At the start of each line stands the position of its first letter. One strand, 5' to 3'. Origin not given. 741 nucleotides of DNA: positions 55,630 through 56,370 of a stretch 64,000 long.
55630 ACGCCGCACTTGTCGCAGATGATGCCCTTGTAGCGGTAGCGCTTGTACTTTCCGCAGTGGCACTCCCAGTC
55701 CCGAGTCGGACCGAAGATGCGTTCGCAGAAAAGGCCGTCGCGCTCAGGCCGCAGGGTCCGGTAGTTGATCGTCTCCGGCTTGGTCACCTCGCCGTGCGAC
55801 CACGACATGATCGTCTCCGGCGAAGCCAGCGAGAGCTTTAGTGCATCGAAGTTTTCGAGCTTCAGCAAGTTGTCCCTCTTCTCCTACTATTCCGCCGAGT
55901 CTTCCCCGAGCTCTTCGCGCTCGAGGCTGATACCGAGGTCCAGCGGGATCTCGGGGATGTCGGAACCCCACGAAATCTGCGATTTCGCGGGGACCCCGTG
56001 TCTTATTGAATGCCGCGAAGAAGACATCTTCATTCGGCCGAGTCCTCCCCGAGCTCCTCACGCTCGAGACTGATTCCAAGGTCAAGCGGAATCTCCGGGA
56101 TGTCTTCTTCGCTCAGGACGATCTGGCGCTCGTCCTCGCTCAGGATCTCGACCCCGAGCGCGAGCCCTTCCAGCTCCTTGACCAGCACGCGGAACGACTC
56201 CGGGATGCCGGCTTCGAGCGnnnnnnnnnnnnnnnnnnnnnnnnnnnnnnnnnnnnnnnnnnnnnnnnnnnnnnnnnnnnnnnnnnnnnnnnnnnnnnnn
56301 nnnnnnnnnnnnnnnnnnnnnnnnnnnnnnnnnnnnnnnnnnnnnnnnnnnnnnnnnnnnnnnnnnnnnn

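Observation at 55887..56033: rpoB-coupled 48-codon ORF that duplicates the RpoB C-terminal tail, with only synonymous differences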

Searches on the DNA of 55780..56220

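Call 31: search_rna_families(source=window, start=55780, end=56220, threshold=evalue, max_evalue=10)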
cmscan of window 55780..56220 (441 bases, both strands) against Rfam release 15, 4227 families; matches with E-value up to 10: 3.
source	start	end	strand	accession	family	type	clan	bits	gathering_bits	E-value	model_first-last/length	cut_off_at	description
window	55958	56103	-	RF00514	His_leader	Cis-reg; leader;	-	16.6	49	2.6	1-126/126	no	Histidine operon leader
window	56122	56169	-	RF03811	mir-1896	Gene; miRNA;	-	13.9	100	8.8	1-81/81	no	mir-1896 microRNA precursor family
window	56099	56193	-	RF01757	sbcD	Gene; sRNA;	-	11.6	40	7.7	1-155/155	no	sbcD RNA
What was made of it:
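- On Known Rfam RNA family: The best hit over 55780-56220 scores 16.6 bits against a gathering score of 49, E = 2.6 (call 31).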

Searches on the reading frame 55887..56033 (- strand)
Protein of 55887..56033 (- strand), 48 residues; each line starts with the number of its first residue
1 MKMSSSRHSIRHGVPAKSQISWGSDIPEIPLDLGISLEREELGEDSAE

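Call 10: find_homologous_proteins(query=window:55890-56033:-, max_evalue=10)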
Query seq(48 aa) (48 aa): 49 proteins with E <= 10 among 49 candidates.
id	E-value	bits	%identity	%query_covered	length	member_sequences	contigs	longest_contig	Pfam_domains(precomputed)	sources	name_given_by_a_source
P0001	4.0e-23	96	100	100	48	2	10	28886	-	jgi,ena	-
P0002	8.5e-20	86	92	100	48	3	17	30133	-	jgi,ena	-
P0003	8.7e-20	86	92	100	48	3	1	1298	-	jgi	jgi:hypothetical protein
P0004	1.1e-19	86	92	100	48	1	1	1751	-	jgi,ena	jgi:hypothetical protein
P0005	1.9e-19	85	92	100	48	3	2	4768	-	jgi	jgi:hypothetical protein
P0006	4.5e-19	84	90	100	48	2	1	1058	-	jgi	-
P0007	6.6e-19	83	90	100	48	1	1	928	-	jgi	jgi:hypothetical protein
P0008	1.3e-18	82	88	100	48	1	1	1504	-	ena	-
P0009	2.2e-18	82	92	100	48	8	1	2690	-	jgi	jgi:hypothetical protein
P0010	2.5e-18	81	88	100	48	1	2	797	-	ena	-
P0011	2.7e-18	81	90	100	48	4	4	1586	-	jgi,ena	-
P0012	2.7e-18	81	90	100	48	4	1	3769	-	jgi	jgi:hypothetical protein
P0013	5.3e-18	80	90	100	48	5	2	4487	-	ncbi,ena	-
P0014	2.4e-17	78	88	100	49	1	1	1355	-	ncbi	-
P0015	6.9e-17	77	85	100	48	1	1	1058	-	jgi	-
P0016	9.0e-17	77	85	100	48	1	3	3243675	-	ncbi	-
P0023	6.0e-14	68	95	79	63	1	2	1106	-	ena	-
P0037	2.2e-7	48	66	85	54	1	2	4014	-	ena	-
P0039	9.2e-7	46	66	100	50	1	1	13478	-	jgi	jgi:hypothetical protein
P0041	2.2e-6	45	67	100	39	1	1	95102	-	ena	-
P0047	5.5e-5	40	100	50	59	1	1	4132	-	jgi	jgi:hypothetical protein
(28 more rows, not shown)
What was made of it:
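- Checked: 49 related small ORFs exist in the protein collection (call 10).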

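Call 11: find_encoding_contigs(protein=window:55887-56033:-, flank=6000)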
Protein window:55887-56033:- (48 aa): 14 contigs read that carry it; 6 places shown.
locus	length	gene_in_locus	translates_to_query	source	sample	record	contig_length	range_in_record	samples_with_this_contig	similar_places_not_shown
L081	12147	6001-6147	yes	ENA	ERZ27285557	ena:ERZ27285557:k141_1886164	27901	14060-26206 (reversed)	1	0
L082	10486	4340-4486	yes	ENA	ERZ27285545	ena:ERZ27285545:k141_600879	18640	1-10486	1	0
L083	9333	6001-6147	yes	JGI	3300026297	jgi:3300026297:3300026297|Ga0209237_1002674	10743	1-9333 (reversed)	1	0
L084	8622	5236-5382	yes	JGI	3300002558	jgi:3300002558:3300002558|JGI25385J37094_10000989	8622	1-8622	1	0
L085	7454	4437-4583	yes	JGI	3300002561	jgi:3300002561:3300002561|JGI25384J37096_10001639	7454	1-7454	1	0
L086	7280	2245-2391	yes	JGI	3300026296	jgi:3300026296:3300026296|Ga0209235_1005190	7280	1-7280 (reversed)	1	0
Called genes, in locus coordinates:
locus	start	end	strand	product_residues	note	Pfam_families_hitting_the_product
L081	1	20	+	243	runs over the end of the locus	PF00687:Ribosomal_L1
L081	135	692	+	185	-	PF00466:Ribosomal_L10, PF27436:RL10_C (weak)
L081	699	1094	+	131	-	PF16320:Ribosomal_L12_N, PF00542:Ribosomal_L12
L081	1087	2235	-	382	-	PF00266:Aminotran_5, PF22580:KYNU_C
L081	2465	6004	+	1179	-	PF04563:RNA_pol_Rpb2_1, PF04561:RNA_pol_Rpb2_2, PF04565:RNA_pol_Rpb2_3, PF10385:RNA_pol_Rpb2_45, PF00562:RNA_pol_Rpb2_6, PF04560:RNA_pol_Rpb2_7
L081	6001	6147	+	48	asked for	-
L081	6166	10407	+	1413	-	PF04997:RNA_pol_Rpb1_1, PF00623:RNA_pol_Rpb1_2, PF04983:RNA_pol_Rpb1_3, PF05000:RNA_pol_Rpb1_4, PF04998:RNA_pol_Rpb1_5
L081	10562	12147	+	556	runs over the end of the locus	PF00496:SBP_bac_5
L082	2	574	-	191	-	?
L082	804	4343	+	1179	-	PF04563:RNA_pol_Rpb2_1, PF04561:RNA_pol_Rpb2_2, PF04565:RNA_pol_Rpb2_3, PF10385:RNA_pol_Rpb2_45, PF00562:RNA_pol_Rpb2_6, PF04560:RNA_pol_Rpb2_7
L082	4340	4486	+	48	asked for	-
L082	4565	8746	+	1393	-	PF04997:RNA_pol_Rpb1_1, PF00623:RNA_pol_Rpb1_2, PF04983:RNA_pol_Rpb1_3, PF05000:RNA_pol_Rpb1_4, PF04998:RNA_pol_Rpb1_5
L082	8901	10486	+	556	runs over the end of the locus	PF00496:SBP_bac_5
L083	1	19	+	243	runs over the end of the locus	PF00687:Ribosomal_L1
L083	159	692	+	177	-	PF00466:Ribosomal_L10, PF27436:RL10_C (weak)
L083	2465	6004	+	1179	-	PF04563:RNA_pol_Rpb2_1, PF04561:RNA_pol_Rpb2_2, PF04565:RNA_pol_Rpb2_3, PF10385:RNA_pol_Rpb2_45, PF00562:RNA_pol_Rpb2_6, PF04560:RNA_pol_Rpb2_7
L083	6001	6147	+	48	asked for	-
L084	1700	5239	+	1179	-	PF04563:RNA_pol_Rpb2_1, PF04561:RNA_pol_Rpb2_2, PF04565:RNA_pol_Rpb2_3, PF10385:RNA_pol_Rpb2_45, PF00562:RNA_pol_Rpb2_6, PF04560:RNA_pol_Rpb2_7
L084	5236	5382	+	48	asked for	-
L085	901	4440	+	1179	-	PF04563:RNA_pol_Rpb2_1, PF04561:RNA_pol_Rpb2_2, PF04565:RNA_pol_Rpb2_3, PF10385:RNA_pol_Rpb2_45, PF00562:RNA_pol_Rpb2_6, PF04560:RNA_pol_Rpb2_7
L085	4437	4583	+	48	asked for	-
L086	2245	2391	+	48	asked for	-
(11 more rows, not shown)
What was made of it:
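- Checked: The identical ORF lies on 14 independently assembled contigs (call 11).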

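Call 14: find_encoding_contigs(protein=P0016, flank=5000, max_places=3)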
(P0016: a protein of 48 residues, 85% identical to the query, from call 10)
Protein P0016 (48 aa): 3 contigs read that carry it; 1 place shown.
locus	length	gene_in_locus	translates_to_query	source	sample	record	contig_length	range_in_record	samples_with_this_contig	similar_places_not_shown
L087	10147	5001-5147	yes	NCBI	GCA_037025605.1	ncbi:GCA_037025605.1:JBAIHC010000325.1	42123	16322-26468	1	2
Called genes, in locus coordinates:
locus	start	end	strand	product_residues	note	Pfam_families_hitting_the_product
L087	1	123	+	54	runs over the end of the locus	-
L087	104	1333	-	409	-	PF00266:Aminotran_5, PF22580:KYNU_C (weak)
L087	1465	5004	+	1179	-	PF04563:RNA_pol_Rpb2_1, PF04561:RNA_pol_Rpb2_2, PF04565:RNA_pol_Rpb2_3, PF10385:RNA_pol_Rpb2_45, PF00562:RNA_pol_Rpb2_6, PF04560:RNA_pol_Rpb2_7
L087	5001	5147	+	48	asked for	-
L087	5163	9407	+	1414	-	PF04997:RNA_pol_Rpb1_1, PF00623:RNA_pol_Rpb1_2, PF04983:RNA_pol_Rpb1_3, PF05000:RNA_pol_Rpb1_4, PF04998:RNA_pol_Rpb1_5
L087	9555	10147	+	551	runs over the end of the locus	PF00496:SBP_bac_5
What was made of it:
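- Diverged versions occur in more than 40 protein clusters and on a 3.24-Mb NCBI contig (calls 10, 11, 14).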

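Call 15: find_encoding_contigs(protein=P0039, flank=5000, max_places=3)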
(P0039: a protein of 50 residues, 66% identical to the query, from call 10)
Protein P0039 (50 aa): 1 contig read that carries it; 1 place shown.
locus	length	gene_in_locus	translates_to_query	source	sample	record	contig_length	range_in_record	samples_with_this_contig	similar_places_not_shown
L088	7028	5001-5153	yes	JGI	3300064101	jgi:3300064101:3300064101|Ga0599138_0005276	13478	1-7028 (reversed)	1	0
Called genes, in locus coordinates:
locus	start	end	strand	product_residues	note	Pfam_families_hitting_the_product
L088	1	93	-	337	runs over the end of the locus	PF08100:Dimerisation, PF00891:Methyltransf_2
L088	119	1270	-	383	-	PF00266:Aminotran_5, PF22580:KYNU_C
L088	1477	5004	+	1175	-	PF04563:RNA_pol_Rpb2_1, PF04561:RNA_pol_Rpb2_2, PF04565:RNA_pol_Rpb2_3, PF10385:RNA_pol_Rpb2_45, PF00562:RNA_pol_Rpb2_6, PF04560:RNA_pol_Rpb2_7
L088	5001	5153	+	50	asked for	-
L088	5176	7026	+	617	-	?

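Call 16: find_encoding_contigs(protein=P0041, flank=5000, max_places=3)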
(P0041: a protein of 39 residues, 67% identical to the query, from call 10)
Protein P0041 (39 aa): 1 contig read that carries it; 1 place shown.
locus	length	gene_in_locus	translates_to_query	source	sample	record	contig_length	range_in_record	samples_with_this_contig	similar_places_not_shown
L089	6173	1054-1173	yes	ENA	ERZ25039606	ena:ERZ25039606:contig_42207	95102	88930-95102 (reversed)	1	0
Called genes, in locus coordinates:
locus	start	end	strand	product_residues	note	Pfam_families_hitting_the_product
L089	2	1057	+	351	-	?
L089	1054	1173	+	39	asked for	-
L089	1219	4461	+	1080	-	PF04997:RNA_pol_Rpb1_1, PF00623:RNA_pol_Rpb1_2, PF04983:RNA_pol_Rpb1_3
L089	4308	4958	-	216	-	-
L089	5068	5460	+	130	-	-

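Call 19: find_related_loci(query=window:55890-56033:-, collection=metagenome_contigs, flank=2500)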
Query seq(48 aa) (48 aa) in metagenome_contigs; peptide patterns used: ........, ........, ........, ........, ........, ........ (x = any residue, [..] = any of these).
599 stretches matched a pattern (row limit reached: there are more); 57 encode a relative of the query (tblastn E <= 1e-3); 57 distinct loci.
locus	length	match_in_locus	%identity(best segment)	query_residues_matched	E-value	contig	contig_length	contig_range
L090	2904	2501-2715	92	1-48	4e-25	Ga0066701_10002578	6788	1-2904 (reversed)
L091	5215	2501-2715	90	1-48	5e-24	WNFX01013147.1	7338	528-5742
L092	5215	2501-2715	90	1-48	4e-24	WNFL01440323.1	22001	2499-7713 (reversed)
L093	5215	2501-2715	85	1-48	6e-22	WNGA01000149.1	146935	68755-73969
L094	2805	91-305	85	1-48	6e-22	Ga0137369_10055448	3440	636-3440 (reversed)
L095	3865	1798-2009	85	1-48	3e-21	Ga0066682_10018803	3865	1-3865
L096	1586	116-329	100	15-48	1e-18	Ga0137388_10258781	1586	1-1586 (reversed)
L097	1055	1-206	76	1-48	1e-18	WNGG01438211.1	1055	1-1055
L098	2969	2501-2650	68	1-48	2e-15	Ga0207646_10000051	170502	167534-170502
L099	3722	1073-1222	62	1-48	1e-11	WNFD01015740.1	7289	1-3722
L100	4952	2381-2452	100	25-48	3e-11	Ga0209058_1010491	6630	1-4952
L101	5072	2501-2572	100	25-48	3e-11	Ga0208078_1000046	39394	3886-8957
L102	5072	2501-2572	100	25-48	3e-11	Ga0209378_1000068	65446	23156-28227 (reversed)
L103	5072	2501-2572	100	25-48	3e-11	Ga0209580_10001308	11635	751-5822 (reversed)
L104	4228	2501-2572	100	25-48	3e-11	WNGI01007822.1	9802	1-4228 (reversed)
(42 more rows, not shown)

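Call 47: find_encoding_contigs(protein=P0037, flank=2500, max_places=2)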
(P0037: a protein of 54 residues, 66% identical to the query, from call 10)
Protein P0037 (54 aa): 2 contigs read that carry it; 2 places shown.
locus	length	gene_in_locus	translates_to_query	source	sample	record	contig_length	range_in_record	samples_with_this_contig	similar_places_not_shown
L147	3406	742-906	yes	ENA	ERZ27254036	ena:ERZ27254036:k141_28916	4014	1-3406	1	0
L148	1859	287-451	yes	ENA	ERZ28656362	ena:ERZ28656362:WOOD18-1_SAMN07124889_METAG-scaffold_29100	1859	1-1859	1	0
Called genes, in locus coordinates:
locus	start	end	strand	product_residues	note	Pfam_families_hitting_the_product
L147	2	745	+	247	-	?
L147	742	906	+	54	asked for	-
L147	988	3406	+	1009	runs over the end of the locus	?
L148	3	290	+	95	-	?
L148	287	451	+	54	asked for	-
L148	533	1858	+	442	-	?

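Call 48: find_encoding_contigs(protein=P0047, flank=2500, max_places=2)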
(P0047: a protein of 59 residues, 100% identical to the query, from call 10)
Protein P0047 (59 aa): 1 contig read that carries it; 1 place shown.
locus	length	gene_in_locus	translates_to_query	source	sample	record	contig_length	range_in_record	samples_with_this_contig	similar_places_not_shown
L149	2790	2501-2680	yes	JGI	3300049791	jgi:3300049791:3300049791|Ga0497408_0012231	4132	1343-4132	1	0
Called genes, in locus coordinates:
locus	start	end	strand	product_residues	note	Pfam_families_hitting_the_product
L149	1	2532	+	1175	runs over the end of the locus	PF04563:RNA_pol_Rpb2_1, PF04561:RNA_pol_Rpb2_2, PF04565:RNA_pol_Rpb2_3, PF10385:RNA_pol_Rpb2_45, PF00562:RNA_pol_Rpb2_6, PF04560:RNA_pol_Rpb2_7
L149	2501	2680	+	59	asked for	-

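Call 49: find_encoding_contigs(protein=P0023, flank=2500, max_places=2)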
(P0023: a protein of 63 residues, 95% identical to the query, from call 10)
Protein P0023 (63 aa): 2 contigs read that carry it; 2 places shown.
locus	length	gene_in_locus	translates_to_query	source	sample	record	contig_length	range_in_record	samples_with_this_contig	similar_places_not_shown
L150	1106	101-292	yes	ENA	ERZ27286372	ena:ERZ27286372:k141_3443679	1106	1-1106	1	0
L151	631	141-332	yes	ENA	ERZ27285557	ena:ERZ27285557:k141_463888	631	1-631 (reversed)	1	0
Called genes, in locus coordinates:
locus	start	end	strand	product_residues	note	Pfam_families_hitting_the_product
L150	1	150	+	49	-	?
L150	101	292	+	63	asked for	-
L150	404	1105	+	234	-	?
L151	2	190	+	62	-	?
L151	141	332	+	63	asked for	-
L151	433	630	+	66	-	?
